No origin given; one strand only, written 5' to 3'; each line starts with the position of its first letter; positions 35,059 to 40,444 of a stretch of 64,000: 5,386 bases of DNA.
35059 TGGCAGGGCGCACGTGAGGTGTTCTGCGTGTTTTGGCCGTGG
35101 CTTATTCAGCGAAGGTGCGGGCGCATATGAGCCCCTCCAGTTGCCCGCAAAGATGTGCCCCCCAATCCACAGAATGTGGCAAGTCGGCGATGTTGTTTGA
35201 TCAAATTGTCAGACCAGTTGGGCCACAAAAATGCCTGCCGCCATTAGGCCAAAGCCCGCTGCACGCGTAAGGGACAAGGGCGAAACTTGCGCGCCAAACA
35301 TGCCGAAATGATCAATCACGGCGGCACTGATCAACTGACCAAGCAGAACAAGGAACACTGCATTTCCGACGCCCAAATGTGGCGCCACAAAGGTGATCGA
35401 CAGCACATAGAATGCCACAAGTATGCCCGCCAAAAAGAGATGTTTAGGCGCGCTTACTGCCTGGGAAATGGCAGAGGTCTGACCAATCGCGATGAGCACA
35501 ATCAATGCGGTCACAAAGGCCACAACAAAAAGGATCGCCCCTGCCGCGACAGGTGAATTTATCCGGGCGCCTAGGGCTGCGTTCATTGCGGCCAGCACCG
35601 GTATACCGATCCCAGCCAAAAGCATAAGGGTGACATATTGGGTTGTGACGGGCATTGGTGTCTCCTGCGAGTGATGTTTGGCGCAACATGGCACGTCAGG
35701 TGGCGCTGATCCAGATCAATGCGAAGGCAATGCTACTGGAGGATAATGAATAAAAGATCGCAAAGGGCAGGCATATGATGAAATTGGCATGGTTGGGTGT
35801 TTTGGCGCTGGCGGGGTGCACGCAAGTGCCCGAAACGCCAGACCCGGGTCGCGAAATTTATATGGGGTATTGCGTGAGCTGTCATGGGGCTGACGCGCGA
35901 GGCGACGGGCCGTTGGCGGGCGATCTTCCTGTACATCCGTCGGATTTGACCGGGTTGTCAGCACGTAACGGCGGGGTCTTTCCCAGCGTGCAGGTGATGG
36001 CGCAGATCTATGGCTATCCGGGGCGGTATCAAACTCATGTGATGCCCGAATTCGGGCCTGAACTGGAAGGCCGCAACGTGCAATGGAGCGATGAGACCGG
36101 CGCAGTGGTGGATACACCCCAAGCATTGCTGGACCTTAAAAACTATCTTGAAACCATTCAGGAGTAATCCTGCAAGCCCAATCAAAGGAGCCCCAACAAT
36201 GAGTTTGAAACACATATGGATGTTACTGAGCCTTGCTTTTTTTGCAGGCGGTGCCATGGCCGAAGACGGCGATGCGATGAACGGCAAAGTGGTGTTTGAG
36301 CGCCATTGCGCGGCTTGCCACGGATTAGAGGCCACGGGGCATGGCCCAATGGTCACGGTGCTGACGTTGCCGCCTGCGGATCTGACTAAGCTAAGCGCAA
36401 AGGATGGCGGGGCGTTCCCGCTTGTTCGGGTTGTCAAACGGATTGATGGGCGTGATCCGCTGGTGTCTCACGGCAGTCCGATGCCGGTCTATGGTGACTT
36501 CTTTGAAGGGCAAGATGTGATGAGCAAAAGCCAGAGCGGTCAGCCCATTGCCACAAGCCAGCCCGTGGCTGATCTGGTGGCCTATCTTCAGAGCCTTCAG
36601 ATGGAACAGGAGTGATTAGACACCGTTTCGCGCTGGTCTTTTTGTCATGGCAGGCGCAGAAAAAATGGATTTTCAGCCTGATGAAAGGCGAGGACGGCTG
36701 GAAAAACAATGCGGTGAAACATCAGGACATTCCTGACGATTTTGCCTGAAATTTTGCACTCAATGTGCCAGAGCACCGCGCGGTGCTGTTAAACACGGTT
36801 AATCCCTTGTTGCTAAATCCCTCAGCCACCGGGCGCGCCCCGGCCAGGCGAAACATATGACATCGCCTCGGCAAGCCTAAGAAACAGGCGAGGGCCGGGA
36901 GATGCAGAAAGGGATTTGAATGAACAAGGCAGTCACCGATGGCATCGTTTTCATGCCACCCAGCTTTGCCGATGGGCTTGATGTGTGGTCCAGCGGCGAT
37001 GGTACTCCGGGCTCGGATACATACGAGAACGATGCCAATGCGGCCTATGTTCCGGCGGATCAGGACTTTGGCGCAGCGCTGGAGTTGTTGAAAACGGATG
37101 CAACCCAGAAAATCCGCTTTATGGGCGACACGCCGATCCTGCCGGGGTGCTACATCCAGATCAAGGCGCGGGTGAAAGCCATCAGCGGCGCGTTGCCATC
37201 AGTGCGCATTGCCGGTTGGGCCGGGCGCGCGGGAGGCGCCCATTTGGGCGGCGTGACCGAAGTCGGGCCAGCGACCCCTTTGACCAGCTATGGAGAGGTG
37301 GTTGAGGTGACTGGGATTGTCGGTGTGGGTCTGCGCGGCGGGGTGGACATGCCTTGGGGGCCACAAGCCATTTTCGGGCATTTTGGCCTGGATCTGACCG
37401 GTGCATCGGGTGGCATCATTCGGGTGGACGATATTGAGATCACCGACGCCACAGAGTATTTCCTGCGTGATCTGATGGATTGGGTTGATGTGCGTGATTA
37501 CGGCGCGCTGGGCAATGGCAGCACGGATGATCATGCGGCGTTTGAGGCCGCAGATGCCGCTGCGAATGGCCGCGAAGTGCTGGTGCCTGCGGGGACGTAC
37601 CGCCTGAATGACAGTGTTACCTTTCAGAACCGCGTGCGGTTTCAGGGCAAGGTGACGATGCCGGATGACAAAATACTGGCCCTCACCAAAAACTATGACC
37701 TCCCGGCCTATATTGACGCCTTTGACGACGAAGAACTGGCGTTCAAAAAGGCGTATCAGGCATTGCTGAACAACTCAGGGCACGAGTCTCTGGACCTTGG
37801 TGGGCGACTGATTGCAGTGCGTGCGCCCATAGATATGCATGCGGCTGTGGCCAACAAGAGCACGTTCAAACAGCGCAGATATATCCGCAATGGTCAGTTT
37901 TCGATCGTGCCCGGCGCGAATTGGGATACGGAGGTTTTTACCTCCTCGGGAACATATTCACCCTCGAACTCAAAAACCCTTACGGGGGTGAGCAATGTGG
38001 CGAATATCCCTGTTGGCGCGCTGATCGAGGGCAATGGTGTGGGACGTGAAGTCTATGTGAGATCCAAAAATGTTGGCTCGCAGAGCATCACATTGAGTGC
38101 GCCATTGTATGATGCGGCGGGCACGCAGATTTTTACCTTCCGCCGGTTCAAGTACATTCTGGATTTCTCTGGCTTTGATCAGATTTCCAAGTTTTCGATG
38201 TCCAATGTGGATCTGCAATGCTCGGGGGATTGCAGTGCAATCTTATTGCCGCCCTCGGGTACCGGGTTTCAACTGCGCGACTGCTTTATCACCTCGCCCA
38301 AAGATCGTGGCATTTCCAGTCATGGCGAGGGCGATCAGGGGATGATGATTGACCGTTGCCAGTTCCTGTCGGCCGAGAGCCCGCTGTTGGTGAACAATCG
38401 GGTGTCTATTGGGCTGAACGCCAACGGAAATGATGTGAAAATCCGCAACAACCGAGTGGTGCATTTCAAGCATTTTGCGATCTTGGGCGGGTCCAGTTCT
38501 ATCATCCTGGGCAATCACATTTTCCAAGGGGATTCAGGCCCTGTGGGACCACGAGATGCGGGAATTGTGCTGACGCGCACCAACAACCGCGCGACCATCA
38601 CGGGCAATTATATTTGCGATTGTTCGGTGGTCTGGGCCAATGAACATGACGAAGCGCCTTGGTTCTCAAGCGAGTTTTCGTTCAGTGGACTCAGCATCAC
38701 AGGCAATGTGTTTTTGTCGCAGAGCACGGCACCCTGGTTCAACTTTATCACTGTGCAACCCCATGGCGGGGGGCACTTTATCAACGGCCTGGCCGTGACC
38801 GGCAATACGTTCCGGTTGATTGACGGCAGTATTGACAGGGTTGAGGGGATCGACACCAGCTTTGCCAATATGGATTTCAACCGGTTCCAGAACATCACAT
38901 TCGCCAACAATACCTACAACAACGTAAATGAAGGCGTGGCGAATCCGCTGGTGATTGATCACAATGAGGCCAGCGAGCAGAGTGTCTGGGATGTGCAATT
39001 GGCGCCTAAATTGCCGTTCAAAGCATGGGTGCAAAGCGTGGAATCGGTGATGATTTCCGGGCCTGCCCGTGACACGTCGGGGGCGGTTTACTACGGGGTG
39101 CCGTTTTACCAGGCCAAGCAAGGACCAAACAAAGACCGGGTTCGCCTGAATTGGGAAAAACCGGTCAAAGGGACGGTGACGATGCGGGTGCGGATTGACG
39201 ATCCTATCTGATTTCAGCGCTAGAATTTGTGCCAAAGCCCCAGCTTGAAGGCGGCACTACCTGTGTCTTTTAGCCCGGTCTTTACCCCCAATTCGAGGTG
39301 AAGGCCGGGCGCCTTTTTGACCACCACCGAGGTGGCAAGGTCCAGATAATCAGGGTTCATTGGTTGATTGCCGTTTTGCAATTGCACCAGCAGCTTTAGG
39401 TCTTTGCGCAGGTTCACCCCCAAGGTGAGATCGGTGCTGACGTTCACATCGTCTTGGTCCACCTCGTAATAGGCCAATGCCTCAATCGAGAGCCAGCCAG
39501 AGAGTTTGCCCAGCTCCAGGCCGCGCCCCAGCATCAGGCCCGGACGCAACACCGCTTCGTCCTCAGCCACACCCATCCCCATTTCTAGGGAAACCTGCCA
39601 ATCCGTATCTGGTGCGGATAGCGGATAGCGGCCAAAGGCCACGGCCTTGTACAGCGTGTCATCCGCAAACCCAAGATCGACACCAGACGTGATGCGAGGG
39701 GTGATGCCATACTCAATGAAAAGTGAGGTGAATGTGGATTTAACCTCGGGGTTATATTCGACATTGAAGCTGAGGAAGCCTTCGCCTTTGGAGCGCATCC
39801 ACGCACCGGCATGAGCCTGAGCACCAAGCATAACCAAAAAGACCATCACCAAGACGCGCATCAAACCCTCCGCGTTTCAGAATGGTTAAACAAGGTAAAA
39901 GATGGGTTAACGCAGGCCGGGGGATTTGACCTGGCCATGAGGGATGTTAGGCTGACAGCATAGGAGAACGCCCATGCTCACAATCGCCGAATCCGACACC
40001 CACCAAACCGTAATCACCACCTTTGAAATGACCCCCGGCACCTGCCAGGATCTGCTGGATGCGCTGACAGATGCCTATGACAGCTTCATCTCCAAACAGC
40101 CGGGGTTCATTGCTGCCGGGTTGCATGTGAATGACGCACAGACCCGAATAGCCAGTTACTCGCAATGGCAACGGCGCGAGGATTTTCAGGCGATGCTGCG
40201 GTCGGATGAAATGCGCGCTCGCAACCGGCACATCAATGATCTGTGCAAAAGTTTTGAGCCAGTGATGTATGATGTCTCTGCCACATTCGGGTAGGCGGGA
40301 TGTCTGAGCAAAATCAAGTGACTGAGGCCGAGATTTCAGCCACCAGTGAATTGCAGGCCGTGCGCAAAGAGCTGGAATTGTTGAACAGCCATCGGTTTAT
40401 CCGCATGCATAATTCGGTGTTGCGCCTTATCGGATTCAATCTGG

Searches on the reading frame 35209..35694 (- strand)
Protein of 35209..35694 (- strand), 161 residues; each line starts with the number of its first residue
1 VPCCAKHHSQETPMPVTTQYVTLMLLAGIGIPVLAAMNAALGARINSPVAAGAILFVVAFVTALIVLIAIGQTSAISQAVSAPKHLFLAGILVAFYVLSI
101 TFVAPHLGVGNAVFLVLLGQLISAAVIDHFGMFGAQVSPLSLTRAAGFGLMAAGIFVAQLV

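Call 39: search_protein_families(library=pfam, proteins=[window:35209-35694:-], max_evalue=0.001)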
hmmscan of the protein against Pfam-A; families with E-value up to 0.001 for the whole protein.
window:35209-35694:- (161 aa): 1 family
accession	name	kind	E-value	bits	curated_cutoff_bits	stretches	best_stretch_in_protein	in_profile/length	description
PF04657.19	DMT_YdcZ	-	1e-34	120.2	24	1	20-156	2-139/140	Putative inner membrane exporter, YdcZ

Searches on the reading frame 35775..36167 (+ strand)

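Call 70: search_protein_families(library=pfam, proteins=[window:35775-36167:+], max_evalue=0.00001)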
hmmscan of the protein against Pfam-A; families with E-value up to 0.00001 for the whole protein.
window:35775-36167:+ (130 aa): 1 family
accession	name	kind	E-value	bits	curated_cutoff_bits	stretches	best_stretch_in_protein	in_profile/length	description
PF13442.11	Cytochrome_CBB3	-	5.2e-06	27.1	27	0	22-102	3-61/68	Cytochrome C oxidase, cbb3-type, subunit III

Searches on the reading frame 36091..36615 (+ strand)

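Call 39: search_protein_families(library=pfam, proteins=[window:36091-36615:+], max_evalue=0.001)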
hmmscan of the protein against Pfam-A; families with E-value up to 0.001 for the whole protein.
window:36091-36615:+ (174 aa): 2 families
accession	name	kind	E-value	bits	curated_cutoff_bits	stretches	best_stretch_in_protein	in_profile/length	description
PF00034.26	Cytochrom_C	-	5.1e-09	37.8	21.3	1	63-169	2-89/90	Cytochrome c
PF13442.11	Cytochrome_CBB3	-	5e-06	27.2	27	1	61-103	2-42/68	Cytochrome C oxidase, cbb3-type, subunit III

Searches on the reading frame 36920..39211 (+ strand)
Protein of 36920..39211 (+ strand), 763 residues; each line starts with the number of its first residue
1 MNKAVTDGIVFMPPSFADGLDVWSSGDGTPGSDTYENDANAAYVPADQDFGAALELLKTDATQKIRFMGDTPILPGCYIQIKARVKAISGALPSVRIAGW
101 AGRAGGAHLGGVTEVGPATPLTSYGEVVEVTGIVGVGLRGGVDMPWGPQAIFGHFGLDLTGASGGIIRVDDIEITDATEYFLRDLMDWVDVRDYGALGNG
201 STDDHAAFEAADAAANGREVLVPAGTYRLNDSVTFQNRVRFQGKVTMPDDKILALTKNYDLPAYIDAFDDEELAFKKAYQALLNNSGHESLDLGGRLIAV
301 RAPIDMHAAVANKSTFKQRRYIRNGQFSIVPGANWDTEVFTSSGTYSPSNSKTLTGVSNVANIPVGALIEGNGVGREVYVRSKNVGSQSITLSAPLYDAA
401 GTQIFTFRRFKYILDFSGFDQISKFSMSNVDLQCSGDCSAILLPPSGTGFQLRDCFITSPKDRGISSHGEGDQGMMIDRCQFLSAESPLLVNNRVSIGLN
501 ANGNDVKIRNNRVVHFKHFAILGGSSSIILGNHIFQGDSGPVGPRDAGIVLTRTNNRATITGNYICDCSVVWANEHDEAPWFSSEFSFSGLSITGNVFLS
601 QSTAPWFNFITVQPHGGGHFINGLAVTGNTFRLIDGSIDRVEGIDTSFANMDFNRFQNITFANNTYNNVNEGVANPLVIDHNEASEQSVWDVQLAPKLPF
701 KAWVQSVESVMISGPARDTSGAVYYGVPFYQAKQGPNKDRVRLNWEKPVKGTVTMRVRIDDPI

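Call 69: search_protein_families(library=pfam, proteins=[window:36920-39211:+], max_evalue=0.00001)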
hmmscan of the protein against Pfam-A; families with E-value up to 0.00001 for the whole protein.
window:36920-39211:+ (763 aa): 1 family
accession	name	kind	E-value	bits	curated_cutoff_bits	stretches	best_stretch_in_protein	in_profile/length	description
PF12708.12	Pect-lyase_RHGA_epim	-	1.6e-08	35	27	1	188-246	1-63/213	Rhamnogalacturonase A/epimerase, pectate lyase-like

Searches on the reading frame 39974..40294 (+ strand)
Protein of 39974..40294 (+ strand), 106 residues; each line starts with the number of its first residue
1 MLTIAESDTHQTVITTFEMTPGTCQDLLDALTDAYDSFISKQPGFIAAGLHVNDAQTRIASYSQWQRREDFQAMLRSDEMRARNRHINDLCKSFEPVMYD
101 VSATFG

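Call 70: search_protein_families(library=pfam, proteins=[window:39974-40294:+], max_evalue=0.00001)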
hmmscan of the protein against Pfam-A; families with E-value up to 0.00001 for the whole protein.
window:39974-40294:+ (106 aa): 1 family
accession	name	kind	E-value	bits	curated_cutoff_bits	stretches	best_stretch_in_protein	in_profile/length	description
PF03992.22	ABM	-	2.4e-10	40.9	23.1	1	12-82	3-74/78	Antibiotic biosynthesis monooxygenase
